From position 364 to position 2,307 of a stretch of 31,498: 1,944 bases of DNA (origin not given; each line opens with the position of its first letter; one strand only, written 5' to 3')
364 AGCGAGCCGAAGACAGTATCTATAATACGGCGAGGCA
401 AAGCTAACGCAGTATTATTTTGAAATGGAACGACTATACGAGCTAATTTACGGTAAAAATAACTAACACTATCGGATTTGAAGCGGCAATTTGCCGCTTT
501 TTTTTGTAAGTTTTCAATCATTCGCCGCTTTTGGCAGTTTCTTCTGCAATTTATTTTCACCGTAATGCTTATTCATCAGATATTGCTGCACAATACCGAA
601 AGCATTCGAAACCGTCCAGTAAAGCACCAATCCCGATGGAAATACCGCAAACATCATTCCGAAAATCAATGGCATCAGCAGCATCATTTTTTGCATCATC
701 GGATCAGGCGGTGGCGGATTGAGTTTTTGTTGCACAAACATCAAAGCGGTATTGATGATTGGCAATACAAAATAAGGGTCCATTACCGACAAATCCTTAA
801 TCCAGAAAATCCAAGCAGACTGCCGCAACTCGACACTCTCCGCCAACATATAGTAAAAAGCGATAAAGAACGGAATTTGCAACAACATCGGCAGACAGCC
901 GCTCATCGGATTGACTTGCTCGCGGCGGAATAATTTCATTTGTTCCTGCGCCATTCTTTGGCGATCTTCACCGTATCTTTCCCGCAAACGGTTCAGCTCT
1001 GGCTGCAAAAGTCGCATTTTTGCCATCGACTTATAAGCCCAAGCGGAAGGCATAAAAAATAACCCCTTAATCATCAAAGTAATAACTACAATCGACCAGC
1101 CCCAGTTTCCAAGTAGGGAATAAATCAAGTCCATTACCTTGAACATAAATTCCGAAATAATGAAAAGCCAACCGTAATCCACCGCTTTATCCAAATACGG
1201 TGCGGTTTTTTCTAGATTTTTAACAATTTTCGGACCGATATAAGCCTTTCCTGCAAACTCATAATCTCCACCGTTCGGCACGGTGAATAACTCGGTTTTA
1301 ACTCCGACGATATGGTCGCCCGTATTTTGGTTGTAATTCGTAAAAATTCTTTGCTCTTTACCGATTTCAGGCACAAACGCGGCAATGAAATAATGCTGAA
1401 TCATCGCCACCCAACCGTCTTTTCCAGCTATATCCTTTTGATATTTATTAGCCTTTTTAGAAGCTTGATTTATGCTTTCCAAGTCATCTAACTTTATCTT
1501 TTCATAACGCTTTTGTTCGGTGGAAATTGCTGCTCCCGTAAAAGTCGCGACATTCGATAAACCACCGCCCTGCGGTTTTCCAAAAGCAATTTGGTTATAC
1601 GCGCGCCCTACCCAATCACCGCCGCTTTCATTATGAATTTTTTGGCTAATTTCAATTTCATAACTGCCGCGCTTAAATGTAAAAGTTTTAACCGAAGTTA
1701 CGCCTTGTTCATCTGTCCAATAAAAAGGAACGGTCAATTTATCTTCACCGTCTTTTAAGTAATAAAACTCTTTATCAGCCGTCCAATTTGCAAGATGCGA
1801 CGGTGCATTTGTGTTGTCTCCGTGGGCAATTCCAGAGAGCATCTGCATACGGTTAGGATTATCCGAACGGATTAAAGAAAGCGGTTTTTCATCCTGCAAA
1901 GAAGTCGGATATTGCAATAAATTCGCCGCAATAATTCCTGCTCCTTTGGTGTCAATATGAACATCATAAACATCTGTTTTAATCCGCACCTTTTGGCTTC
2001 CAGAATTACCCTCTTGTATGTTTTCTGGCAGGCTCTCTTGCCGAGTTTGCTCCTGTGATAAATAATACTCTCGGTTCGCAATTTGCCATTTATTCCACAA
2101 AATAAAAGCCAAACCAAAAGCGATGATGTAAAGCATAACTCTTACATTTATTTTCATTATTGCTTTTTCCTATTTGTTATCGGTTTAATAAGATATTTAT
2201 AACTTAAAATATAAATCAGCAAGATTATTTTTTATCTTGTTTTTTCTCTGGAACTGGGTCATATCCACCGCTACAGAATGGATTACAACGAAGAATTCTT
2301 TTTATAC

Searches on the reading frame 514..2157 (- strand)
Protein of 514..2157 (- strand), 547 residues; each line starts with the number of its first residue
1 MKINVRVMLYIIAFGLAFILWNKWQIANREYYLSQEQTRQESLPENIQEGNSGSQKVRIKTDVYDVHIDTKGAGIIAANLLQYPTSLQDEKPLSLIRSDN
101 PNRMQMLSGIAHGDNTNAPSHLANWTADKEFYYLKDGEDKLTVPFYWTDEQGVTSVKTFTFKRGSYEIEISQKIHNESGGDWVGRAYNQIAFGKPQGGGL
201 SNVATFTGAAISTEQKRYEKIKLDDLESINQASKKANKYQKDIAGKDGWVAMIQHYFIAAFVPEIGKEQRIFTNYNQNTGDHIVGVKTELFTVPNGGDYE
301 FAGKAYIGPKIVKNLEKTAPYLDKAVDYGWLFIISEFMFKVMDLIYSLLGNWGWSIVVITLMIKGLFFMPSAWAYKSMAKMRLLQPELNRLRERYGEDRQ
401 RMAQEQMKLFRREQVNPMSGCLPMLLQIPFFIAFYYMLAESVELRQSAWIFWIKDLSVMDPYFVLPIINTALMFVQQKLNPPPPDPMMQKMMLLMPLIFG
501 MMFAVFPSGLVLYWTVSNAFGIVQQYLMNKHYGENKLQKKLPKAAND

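Call 10: search_protein_families(library=pfam, proteins=[window:514-2157:-])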
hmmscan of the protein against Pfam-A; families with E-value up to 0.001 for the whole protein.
window:514-2157:- (547 aa): 2 families
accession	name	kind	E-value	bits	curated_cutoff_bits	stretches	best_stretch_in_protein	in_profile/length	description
PF14849.12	YidC_periplas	-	5.4e-71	240.2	24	1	57-340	2-282/283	YidC periplasmic domain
PF02096.25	60KD_IMP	-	5.2e-58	196.1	35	1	352-530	1-163/163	60Kd inner membrane protein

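Call 43: list_cluster_members(proteins=[window:514-2157:-])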
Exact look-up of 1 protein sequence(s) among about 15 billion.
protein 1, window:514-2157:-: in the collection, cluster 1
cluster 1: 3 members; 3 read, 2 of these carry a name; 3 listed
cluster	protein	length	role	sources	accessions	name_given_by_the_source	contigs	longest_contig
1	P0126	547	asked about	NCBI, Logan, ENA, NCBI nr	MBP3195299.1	MAG: membrane protein insertase YidC [Cardiobacteriaceae bacterium] | membrane protein insertase YidC [Cardiobacteriaceae bacterium]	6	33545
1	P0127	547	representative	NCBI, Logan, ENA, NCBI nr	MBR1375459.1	MAG: membrane protein insertase YidC [Cardiobacteriaceae bacterium] | membrane protein insertase YidC [Cardiobacteriaceae bacterium]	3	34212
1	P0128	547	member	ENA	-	-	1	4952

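Call 44: find_encoding_contigs(protein=P0127, flank=4000, max_places=4)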
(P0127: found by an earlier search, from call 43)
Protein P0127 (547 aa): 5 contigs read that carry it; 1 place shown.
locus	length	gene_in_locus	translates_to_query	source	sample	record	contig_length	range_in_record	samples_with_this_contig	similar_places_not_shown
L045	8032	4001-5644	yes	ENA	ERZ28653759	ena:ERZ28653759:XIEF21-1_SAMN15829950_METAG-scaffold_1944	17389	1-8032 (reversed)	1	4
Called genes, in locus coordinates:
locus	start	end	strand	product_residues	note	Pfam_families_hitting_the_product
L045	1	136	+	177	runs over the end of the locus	PF02620:YceD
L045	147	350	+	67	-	PF01783:Ribosomal_L32p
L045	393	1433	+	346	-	PF02504:FA_synthesis, PF01515:PTA_PTB (faint)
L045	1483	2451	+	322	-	PF00108:Thiolase_N (faint), PF08545:ACP_syn_III, PF08541:ACP_syn_III_C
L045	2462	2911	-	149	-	PF02580:Tyr_Deacylase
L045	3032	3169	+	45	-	PF00468:Ribosomal_L34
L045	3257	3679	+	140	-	PF00825:Ribonuclease_P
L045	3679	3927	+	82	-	PF01809:YidD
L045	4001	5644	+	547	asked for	PF14849:YidC_periplas, PF02096:60KD_IMP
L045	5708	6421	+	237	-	-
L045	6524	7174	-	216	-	-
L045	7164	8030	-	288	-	?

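Call 45: find_encoding_contigs(protein=P0128, flank=4000, max_places=3)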
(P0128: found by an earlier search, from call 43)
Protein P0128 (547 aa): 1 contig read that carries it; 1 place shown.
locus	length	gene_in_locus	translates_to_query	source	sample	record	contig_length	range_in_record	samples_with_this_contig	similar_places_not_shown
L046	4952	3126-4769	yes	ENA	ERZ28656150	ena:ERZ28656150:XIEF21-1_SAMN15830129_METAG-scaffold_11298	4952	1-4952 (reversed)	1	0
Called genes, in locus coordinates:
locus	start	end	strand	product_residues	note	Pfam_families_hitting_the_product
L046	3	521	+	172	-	?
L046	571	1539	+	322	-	PF00108:Thiolase_N (faint), PF08545:ACP_syn_III, PF08541:ACP_syn_III_C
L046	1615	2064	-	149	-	PF02580:Tyr_Deacylase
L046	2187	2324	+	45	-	PF00468:Ribosomal_L34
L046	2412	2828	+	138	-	PF00825:Ribonuclease_P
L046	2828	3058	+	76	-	PF01809:YidD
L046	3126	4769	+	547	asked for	PF14849:YidC_periplas, PF02096:60KD_IMP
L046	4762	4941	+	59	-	-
